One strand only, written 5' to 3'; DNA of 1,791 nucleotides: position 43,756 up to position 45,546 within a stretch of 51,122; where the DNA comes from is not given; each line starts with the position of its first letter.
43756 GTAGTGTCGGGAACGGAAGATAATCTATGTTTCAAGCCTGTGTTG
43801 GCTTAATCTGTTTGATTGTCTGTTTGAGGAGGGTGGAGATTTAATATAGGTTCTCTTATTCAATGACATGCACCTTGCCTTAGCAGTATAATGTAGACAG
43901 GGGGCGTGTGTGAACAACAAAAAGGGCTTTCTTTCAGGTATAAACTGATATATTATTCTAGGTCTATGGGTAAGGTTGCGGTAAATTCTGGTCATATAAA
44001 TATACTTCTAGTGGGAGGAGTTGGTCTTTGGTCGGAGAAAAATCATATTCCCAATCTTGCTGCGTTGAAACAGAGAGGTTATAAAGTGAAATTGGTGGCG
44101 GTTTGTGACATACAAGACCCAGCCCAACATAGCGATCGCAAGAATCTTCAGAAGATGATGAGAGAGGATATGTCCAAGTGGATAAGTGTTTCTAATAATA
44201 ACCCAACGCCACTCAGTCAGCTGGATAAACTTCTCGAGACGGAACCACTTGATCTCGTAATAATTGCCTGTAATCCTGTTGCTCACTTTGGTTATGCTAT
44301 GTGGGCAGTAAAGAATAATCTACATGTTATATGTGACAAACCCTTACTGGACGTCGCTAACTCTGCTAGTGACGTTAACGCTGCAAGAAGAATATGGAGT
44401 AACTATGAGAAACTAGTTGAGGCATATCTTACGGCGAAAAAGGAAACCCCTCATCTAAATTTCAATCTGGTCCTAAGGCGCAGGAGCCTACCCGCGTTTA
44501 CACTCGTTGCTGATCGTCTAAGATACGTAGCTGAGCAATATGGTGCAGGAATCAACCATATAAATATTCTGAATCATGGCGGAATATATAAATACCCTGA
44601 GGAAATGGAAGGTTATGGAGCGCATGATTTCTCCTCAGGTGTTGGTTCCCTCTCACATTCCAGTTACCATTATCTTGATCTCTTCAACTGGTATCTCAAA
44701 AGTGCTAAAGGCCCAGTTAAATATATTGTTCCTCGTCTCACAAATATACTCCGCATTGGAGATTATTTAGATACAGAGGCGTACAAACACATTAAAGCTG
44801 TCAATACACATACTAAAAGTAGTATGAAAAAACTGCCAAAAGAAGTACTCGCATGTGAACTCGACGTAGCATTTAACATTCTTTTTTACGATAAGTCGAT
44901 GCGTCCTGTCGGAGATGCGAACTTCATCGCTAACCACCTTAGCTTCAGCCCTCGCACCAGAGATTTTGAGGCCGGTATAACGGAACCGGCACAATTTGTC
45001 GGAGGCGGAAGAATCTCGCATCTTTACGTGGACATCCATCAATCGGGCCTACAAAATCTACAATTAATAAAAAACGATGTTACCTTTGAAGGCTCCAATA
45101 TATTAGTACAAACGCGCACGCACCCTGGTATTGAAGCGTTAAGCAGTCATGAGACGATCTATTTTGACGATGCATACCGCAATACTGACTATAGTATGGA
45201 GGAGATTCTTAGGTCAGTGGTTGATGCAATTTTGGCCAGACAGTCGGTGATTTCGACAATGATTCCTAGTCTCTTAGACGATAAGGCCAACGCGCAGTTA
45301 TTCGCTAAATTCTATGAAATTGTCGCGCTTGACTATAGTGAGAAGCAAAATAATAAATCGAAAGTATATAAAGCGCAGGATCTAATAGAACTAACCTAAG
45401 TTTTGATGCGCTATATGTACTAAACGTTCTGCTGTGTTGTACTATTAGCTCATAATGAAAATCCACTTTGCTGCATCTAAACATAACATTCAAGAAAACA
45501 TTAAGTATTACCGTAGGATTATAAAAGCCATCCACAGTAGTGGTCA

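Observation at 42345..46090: Low-GC island: three paralogous Rcl/DNPH1-like-RHH fusion proteins plus a Gfo/Idh/MocA oxidoreductase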

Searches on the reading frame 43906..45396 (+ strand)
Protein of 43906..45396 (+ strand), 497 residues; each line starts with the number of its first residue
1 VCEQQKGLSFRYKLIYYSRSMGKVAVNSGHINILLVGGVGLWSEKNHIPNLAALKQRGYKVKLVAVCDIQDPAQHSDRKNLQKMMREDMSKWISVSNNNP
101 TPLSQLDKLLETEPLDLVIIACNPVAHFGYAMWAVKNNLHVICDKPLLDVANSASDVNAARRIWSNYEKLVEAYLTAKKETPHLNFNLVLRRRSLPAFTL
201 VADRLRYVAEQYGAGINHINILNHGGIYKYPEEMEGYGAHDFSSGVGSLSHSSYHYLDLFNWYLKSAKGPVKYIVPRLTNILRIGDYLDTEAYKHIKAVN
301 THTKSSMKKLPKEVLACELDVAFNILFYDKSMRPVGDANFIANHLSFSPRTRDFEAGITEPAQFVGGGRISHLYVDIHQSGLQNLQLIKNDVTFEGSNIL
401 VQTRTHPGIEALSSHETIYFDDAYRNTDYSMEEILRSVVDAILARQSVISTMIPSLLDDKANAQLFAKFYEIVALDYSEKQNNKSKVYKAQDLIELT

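Call 3: search_protein_families(library=pfam, proteins=[window:43906-45396:+], max_evalue=1)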
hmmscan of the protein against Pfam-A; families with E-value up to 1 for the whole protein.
window:43906-45396:+ (497 aa): 1 family
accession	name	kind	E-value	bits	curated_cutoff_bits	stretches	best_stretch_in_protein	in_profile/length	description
PF01408.29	GFO_IDH_MocA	-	4e-10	40.9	24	1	32-155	2-104/120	Oxidoreductase family, NAD-binding Rossmann fold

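Call 4: search_protein_families(library=ncbifam, proteins=[window:43906-45396:+], max_evalue=1)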
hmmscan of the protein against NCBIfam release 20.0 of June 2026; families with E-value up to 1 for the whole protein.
window:43906-45396:+ (497 aa): 6 families
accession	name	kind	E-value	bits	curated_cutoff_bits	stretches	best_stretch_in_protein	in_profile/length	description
TIGR04380.1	myo_inos_iolG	equivalog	0.00046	19.2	355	1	101-151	51-101/330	inositol 2-dehydrogenase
NF007574.0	PRK10206.1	equivalog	0.0052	15.9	352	1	104-156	55-107/345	oxidoreductase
NF008607.0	PRK11579.1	subfamily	0.0053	15.8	330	1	104-160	54-110/346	oxidoreductase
NF052479.1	LevoglcsnDh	equivalog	0.011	14.5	650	1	106-161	65-120/386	levoglucosan dehydrogenase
NF040723.1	UDP-GlcNAcDh_Arch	equivalog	0.044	13.3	450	1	102-157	49-103/302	UDP-N-acetylglucosamine 3-dehydrogenase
NF052679.1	InsChiInosDhIolG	equivalog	0.073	12.1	540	1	107-160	59-112/343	bifunctional inositol 2-dehydrogenase/D-chiro-inositol 1-dehydrogenase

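Call 5: search_protein_families(library=padloc, proteins=[window:43906-45396:+], max_evalue=1)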
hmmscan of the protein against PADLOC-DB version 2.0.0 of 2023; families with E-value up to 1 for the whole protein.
window:43906-45396:+ (497 aa): 0 families

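Call 32: find_homologous_proteins(query=window:43966-45396:+)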
Query window:43966-45396:+ (477 aa): 37 proteins with E <= 0.001 among 6984 candidates.
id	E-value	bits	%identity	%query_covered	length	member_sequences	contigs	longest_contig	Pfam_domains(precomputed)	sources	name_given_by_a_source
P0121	0.0e+0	1084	100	100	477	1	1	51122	PF01408.29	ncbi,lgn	-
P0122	8.6e-170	584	55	95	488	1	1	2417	PF01408.29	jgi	jgi:hypothetical protein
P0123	2.4e-167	576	55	94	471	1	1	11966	PF01408.29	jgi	jgi:hypothetical protein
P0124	7.6e-156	538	51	94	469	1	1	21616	PF01408.29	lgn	-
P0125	7.3e-151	522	50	96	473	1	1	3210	PF01408.29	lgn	-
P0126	6.7e-149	515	49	95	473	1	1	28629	PF01408.29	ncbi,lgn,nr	ncbi:MAG TPA: Gfo/Idh/MocA family oxidoreductase [Magnetospirillaceae bacterium]|nr:Gfo/Idh/MocA fam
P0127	3.0e-145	503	52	93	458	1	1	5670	PF01408.29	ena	-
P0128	9.1e-100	353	39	95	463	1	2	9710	PF01408.29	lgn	-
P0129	7.7e-97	343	39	94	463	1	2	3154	PF01408.29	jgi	jgi:hypothetical protein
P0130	1.1e-95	340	38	94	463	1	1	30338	PF01408.29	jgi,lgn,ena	-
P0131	1.1e-95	340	37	95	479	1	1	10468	PF01408.29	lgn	-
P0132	4.3e-95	338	38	97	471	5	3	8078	PF01408.29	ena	-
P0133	4.7e-95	338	37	94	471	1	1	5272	PF01408.29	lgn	-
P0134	1.0e-93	333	38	94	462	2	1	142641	PF01408.29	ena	-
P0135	3.2e-93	331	38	94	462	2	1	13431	PF01408.29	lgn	-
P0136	3.0e-92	328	37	94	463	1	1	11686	PF01408.29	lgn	-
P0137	3.4e-92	328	37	96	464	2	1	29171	PF01408.29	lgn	-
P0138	6.0e-91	324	36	95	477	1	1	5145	PF01408.29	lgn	-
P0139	1.0e-90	323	37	96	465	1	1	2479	PF01408.29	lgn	-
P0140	3.2e-90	322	43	77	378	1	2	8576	PF01408.29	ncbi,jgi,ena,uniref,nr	ncbi:MAG: hypothetical protein UW92_C0015G0007 [Candidatus Jorgensenbacteria bacterium GW2011_GWA2_4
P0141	3.3e-90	322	36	97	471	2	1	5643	PF01408.29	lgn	-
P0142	9.8e-90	320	37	95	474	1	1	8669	PF01408.29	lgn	-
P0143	4.1e-89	318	37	94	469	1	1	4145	PF01408.29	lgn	-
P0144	5.6e-89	318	37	94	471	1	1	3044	PF01408.29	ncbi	-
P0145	6.1e-86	307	38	97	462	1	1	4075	PF01408.29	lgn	-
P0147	3.0e-84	302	36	98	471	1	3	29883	PF01408.29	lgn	-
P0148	5.5e-84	301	34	94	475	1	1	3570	PF01408.29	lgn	-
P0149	5.9e-83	298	35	95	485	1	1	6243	PF01408.29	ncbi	-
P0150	8.5e-83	297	35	93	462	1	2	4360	PF01408.29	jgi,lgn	jgi:hypothetical protein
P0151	1.5e-82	296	35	95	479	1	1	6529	PF01408.29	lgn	-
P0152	1.9e-82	296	37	95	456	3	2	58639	-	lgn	-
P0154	4.1e-79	285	34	93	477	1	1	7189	PF01408.29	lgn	-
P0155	2.2e-78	283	34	94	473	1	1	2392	PF01408.29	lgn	-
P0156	3.6e-68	249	32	95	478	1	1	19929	PF01408.29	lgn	-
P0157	9.8e-63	231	29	92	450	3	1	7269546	PF01408.29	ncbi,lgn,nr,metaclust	ncbi:Oxidoreductase family, NAD-binding Rossmann fold [Micromonospora peucetia]|nr:Oxidoreductase fa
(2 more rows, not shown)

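Call 33: find_encoding_contigs(protein=P0134, flank=7000, max_places=2)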
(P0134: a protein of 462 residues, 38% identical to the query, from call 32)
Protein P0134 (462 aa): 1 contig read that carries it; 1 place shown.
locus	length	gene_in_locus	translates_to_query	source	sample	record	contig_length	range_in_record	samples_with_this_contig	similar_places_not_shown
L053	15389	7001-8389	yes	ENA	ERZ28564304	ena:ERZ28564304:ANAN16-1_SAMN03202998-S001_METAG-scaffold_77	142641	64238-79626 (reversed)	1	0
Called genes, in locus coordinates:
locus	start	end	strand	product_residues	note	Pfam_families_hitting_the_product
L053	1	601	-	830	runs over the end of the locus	PF00041:fn3 (faint)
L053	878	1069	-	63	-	-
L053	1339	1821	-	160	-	PF00293:NUDIX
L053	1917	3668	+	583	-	-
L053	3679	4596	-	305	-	PF01063:Aminotran_4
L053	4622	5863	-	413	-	PF01409:tRNA-synt_2d, PF03147:FDX-ACB (weak)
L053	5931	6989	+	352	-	-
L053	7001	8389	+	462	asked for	PF01408:GFO_IDH_MocA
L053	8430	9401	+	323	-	-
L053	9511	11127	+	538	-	PF00282:Pyridoxal_deC (weak)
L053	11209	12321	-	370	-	PF01409:tRNA-synt_2d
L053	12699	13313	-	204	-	-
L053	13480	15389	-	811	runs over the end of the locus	-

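Call 34: find_encoding_contigs(protein=P0157, flank=7000, max_places=1)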
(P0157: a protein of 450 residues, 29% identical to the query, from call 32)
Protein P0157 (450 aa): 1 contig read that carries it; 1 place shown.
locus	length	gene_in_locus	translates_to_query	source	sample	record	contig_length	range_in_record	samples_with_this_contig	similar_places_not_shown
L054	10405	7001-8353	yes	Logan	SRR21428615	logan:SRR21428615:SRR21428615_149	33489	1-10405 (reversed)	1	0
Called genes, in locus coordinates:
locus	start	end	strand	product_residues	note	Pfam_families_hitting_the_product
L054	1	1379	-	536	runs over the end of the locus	PF00668:Condensation, PF00550:PP-binding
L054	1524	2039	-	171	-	PF00300:His_Phos_1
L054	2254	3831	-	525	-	PF00550:PP-binding, PF00668:Condensation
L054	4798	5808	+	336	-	PF02195:ParB_N (weak), PF13384:HTH_23 (faint), PF13404:HTH_AsnC-type (faint), PF13412:HTH_24 (faint), PF27534:NovG_helical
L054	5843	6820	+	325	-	PF02615:Ldh_2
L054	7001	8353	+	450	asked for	PF01408:GFO_IDH_MocA (weak)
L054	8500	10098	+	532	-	PF02310:B12-binding, PF04055:Radical_SAM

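Call 35: find_encoding_contigs(protein=P0152, flank=7000, max_places=1)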
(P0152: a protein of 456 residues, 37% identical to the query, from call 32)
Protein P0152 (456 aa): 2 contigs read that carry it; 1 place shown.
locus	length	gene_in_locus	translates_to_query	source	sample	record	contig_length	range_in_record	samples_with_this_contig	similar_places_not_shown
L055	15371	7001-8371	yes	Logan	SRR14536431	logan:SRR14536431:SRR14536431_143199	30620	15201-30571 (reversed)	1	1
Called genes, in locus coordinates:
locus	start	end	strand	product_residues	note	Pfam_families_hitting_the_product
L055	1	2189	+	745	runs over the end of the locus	?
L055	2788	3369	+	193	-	PF28549:NDPSase_N, PF00293:NUDIX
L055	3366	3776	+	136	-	-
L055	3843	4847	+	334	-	PF01370:Epimerase, PF16363:GDP_Man_Dehyd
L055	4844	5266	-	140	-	-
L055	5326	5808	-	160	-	PF00293:NUDIX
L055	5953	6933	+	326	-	PF01636:APH (weak)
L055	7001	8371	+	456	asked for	-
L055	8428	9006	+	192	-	PF05014:Nuc_deoxyrib_tr (weak)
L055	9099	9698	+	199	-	-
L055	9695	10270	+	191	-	-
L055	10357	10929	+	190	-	-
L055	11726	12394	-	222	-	PF09335:VTT_dom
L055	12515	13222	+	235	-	PF01386:Ribosomal_L25p, PF14693:Ribosomal_TL5_C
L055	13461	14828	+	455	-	-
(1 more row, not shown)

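Call 55: search_solved_structures(query=window:43966-45396:+, max_evalue=1)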
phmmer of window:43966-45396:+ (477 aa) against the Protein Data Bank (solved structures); distinct sequences matched with E-value up to 1: 16.
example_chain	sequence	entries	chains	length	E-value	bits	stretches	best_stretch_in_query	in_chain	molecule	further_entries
4koa_A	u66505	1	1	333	0.074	15.4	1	77-132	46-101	1,5-anhydro-D-fructose reductase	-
7m6f_C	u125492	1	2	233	0.088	15.1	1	174-258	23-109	BG1-22 Fab Heavy Chain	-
6o15_A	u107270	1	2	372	0.11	14.8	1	83-128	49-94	Uncharacterized oxidoreductase YjhC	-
4l8v_A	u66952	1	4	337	0.27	13.5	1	71-133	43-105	Inositol 2-dehydrogenase/D-chiro-inositol 3-dehydrogenase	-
4l9r_A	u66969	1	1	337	0.27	13.5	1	71-133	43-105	Inositol 2-dehydrogenase/D-chiro-inositol 3-dehydrogenase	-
4had_A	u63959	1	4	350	0.28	13.5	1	80-155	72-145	Probable oxidoreductase protein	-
3mz0_A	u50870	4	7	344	0.3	13.4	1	71-133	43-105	Inositol 2-dehydrogenase/D-chiro-inositol 3-dehydrogenase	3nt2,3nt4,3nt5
3m2t_A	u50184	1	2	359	0.32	13.3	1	18-142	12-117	Probable dehydrogenase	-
3ec7_A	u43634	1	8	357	0.37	13.1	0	88-137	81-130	Putative Dehydrogenase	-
1evj_A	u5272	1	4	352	0.43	12.9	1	83-141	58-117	GLUCOSE-FRUCTOSE OXIDOREDUCTASE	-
1ofg_A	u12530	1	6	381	0.48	12.7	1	83-141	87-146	GLUCOSE-FRUCTOSE OXIDOREDUCTASE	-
1ryd_A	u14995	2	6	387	0.49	12.7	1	83-141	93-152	glucose-fructose oxidoreductase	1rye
1h6a_A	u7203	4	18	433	0.57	12.5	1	83-141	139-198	PRECURSOR FORM OF GLUCOSE-FRUCTOSE OXIDOREDUCTASE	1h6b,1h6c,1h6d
9qwj_B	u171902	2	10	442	0.62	12.3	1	190-245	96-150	Beta-2-microglobulin,T-cell surface glycoprotein CD1c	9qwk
4jmp_A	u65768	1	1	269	0.72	12.1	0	422-477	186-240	C-terminal fragment of CapA, Protein tyrosine kinase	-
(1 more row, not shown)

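Call 56: search_protein_families(library=phrogs, proteins=[window:43966-45396:+], max_evalue=0.01)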
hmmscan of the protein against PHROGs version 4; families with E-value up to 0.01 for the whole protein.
window:43966-45396:+ (477 aa): 0 families

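Call 76: predict_structure(alignment_id=A5)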
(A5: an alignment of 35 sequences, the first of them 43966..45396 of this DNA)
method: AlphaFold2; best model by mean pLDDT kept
length: 477 residues; sequences in the alignment: 35
mean_pLDDT: 90.6   pTM: 0.91
mean pLDDT of the five models: 90.6, 90.5, 89.6, 89.5, 88.2
residues with pLDDT >= 90: 341; 70-90: 105; 50-70: 24; < 50: 7
segments of 3 or more residues with pLDDT < 50: 1-7
pLDDT, mean of each block of 10 residues (from residue 1): 50 95 94 95 96 91 97 82 95 97 94 98 94 96 98 98 95 92 98 98 90 79 90 92 96 96 91 79 69 94 97 97 88 85 85 96 96 78 97 97 86 94 93 92 96 93 66 83
secondary structure, 60 per line:
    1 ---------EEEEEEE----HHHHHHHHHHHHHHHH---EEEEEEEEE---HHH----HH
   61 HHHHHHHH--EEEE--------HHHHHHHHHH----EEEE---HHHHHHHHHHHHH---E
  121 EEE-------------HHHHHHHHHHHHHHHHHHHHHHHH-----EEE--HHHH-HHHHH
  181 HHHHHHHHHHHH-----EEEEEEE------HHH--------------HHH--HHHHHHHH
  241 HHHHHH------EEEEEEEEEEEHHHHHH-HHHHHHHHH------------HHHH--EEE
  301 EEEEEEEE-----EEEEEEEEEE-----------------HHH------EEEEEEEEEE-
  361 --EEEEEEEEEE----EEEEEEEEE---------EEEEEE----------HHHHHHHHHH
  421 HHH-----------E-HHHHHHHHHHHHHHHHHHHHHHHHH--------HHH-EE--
elements in order: E10-16 H21-36 E40-48 H59-68 E71-74 H83-92 E97-100 H104-116 E120-123 H137-160 E166-168 H171-174 H176-192 E198-204 H233-246 E253-263 H264-269 H271-279 H292-295 E298-308 E314-323 E350-359 E363-372 E377-385 E395-400 H411-423 H437-461

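Call 79: fold_search(model_id=the predicted structure, library=pdb)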
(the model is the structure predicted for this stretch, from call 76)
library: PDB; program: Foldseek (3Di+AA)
matches with E <= 10: 1232; with E <= 0.001: 354
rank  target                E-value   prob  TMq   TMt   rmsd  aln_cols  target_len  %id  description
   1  7xr9_B                1.1e-15  1.00  0.54  0.69   6.3       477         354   14  Crystal structure of DgpA with glucose (released 2023-04-05)
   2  9m3d_A                2.0e-15  1.00  0.55  0.71   6.3       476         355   14  Crystal structure of the DgpA1 protein from W974-1 substrate free form (released 2026-03-04)
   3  9m3d_B                3.4e-15  1.00  0.54  0.70   6.6       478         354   13  Crystal structure of the DgpA1 protein from W974-1 substrate free form (released 2026-03-04)
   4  8tdi_B                8.8e-15  1.00  0.50  0.60   8.5       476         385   11  Structure of P2B11 Glucuronide-3-dehydrogenase (released 2024-06-12)
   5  9m3d_E                9.3e-15  1.00  0.52  0.68   7.2       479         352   13  Crystal structure of the DgpA1 protein from W974-1 substrate free form (released 2026-03-04)
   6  7xre_B                1.0e-14  1.00  0.53  0.68   6.5       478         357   14  Crystal structure of DgpA (released 2023-02-15)
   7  7xre_F                1.2e-14  1.00  0.53  0.67   6.3       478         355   13  Crystal structure of DgpA (released 2023-02-15)
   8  4koa                  1.4e-14  1.00  0.52  0.71   6.0       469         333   13  Crystal Structure Analysis of 1,5-anhydro-D-fructose reductase from Sinorhizobium meliloti (released 2013-08-07)
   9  8y7p_B                1.5e-14  1.00  0.50  0.66   6.2       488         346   13  Crystal structure of human GFOD1 (released 2024-12-04)
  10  8tdi_J                1.8e-14  1.00  0.53  0.64   6.2       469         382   12  Structure of P2B11 Glucuronide-3-dehydrogenase (released 2024-06-12)
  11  4fb5_A                1.8e-14  1.00  0.50  0.63   6.7       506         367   13  Crystal structure of a probable oxidoreduxtase protein (released 2012-08-15)
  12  8tdi_K                1.9e-14  1.00  0.54  0.67   6.0       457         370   14  Structure of P2B11 Glucuronide-3-dehydrogenase (released 2024-06-12)
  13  9m3d_F                1.9e-14  1.00  0.54  0.70   6.3       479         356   14  Crystal structure of the DgpA1 protein from W974-1 substrate free form (released 2026-03-04)
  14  7x1x_A                2.1e-14  1.00  0.50  0.66   7.0       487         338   10  Crystal Structure of cis-4,5-dihydrodiol phthalate dehydrogenase in complex with NAD+ (released 2022-09-14)
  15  8tdi_L                2.4e-14  1.00  0.51  0.61   6.4       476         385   13  Structure of P2B11 Glucuronide-3-dehydrogenase (released 2024-06-12)
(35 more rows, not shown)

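Call 104: find_encoding_contigs(protein=P0130, flank=6000, max_places=2)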
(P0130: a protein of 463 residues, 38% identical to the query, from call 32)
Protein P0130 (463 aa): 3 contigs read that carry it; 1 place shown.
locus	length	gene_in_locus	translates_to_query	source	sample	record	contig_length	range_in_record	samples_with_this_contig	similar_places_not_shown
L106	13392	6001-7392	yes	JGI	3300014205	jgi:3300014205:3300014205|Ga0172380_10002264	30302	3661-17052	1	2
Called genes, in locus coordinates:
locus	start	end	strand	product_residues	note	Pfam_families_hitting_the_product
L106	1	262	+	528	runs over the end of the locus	PF02518:HATPase_c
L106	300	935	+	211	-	PF00300:His_Phos_1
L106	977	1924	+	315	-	PF01636:APH, PF01633:Choline_kinase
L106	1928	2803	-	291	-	PF01636:APH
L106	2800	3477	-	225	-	PF03575:Peptidase_S51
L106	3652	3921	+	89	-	-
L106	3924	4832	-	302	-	PF01063:Aminotran_4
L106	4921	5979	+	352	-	-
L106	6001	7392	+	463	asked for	PF01408:GFO_IDH_MocA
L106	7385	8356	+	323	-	PF01633:Choline_kinase (weak), PF01636:APH (weak)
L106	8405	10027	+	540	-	PF00282:Pyridoxal_deC (weak)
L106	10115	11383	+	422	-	PF01409:tRNA-synt_2d, PF03147:FDX-ACB (faint)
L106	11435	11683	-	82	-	-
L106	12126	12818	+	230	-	PF01177:Asp_Glu_race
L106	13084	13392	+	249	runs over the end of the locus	PF24827:AstE_AspA_cat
